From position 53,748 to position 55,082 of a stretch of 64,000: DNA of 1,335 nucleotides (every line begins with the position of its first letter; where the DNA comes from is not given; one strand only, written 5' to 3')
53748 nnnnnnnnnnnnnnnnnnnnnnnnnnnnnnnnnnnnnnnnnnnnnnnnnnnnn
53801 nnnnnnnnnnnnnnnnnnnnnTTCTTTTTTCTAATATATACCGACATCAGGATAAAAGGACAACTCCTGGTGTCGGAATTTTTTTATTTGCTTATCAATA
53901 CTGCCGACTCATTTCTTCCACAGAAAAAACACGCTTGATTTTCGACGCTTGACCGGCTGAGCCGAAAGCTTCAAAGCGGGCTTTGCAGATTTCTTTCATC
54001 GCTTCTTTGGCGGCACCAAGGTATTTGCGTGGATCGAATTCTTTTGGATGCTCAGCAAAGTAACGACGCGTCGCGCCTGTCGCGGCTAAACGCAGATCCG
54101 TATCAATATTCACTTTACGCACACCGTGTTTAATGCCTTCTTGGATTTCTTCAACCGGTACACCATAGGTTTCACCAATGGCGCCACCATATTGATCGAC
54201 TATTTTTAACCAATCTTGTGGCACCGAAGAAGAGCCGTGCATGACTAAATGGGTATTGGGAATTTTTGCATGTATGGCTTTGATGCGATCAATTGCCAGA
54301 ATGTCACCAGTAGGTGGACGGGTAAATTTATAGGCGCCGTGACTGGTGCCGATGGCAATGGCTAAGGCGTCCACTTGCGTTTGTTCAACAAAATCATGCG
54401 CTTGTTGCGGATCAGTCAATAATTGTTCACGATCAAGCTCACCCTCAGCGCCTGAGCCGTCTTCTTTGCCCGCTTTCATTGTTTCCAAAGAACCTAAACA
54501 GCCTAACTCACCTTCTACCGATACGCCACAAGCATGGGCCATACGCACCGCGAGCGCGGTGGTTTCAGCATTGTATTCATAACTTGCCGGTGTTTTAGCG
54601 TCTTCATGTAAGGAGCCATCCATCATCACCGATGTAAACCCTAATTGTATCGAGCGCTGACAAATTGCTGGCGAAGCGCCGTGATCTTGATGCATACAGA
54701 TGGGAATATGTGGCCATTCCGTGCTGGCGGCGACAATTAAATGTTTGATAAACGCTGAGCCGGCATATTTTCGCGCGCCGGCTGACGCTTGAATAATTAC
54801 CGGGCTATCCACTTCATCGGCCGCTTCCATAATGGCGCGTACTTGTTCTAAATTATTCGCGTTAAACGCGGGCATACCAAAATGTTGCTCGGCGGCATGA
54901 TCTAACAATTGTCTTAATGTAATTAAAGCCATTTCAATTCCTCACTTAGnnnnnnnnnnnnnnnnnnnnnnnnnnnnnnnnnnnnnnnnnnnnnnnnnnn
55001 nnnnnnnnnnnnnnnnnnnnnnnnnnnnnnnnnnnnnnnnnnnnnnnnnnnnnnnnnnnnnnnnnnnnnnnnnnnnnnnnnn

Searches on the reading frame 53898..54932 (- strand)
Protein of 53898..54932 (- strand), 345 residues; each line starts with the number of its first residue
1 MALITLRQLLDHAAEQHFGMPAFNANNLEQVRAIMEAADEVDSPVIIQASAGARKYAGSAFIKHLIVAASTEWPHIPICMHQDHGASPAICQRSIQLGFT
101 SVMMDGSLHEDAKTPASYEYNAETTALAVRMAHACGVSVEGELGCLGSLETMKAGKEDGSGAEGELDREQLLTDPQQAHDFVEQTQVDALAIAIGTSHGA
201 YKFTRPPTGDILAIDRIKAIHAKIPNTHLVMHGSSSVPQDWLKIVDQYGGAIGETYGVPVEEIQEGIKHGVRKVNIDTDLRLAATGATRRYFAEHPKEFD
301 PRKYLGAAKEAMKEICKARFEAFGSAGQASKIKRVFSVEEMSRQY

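Call 27: find_related_loci(query=window:53898-54932:-, collection=genome_contigs, flank=10000)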
Query window:53898-54932:- (345 aa) in genome_contigs; peptide patterns used: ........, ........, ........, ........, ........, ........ (x = any residue, [..] = any of these).
599 stretches matched a pattern (row limit reached: there are more); 558 encode a relative of the query (tblastn E <= 1e-3); the best 80 are kept; 80 distinct loci.
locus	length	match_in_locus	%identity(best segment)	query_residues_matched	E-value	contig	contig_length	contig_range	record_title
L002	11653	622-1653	78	1-345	0e+0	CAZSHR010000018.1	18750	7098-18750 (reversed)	MAG TPA_asm: uncultured Coxiella sp. isolate SRP342821_co1_16 genome assembly, contig: NODE_2206_length_18750_cov_7.3732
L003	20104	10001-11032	77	1-345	0e+0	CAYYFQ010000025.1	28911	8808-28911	MAG TPA_asm: uncultured Gammaproteobacteria bacterium isolate SRP342105_co2_400 genome assembly, contig: NODE_1621_lengt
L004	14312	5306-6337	80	1-345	0e+0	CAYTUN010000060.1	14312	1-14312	MAG TPA_asm: uncultured Gammaproteobacteria bacterium isolate SRP242652_co2_14 genome assembly, contig: NODE_4677_length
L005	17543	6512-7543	77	1-345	0e+0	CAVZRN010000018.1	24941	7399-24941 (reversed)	MAG: uncultured Gammaproteobacteria bacterium isolate MFD09671.bin.3.6 genome assembly, contig: contig_44964, whole geno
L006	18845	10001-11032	77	1-345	0e+0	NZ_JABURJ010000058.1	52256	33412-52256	MAG: Kangiella sp. isolate Bin_2 NODE_207_length_52256_cov_202.536, whole genome shotgun sequence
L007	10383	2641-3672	77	1-345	0e+0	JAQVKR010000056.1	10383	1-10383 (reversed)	MAG: Gammaproteobacteria bacterium isolate STE_91 NODE_16444_length_10383_cov_2.965581_Sandtown_E, whole genome shotgun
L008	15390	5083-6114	77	1-345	0e+0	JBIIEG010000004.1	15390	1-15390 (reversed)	MAG: Gammaproteobacteria bacterium isolate ME2000-09-26pf_3300044610_group1_bin139 Rohwer_bin2491_scaffold_2491_c1, whol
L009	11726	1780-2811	77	1-345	0e+0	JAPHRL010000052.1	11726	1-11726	MAG: Kangiella sp. isolate N2D-Bin_15 c_000000288960, whole genome shotgun sequence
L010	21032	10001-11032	77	1-345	0e+0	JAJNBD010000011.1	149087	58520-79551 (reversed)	MAG: Gammaproteobacteria bacterium isolate C_No_T20_A_bin.94 scaffold_84, whole genome shotgun sequence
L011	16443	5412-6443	77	1-345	0e+0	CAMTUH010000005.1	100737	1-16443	MAG: uncultured Coxiellaceae bacterium isolate G01_MAG_00002 genome assembly, contig: G01_MAG_00002_000000000010, whole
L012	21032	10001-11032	77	1-345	0e+0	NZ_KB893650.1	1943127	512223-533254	Kangiella aquimarina DSM 16071 B158DRAFT_scaffold_0.1, whole genome shotgun sequence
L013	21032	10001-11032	76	1-345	0e+0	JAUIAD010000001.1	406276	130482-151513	MAG: Gammaproteobacteria bacterium isolate 5_bin.3 NODE_18_length_406276_cov_7.541727, whole genome shotgun sequence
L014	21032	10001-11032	77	1-345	0e+0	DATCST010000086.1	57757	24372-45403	MAG TPA_asm: Kangiella sp. isolate SMAG_U7312 k141_49032, whole genome shotgun sequence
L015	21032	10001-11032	76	1-345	0e+0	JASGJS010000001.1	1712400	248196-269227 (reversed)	MAG: Gammaproteobacteria bacterium isolate 5N005 JMF-2111-06-0005.ont.bin.5_0, whole genome shotgun sequence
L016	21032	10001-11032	77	1-345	0e+0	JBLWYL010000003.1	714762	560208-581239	MAG: Kangiella sp. isolate EA27-05 A27maxbin.012RE.5K@3, whole genome shotgun sequence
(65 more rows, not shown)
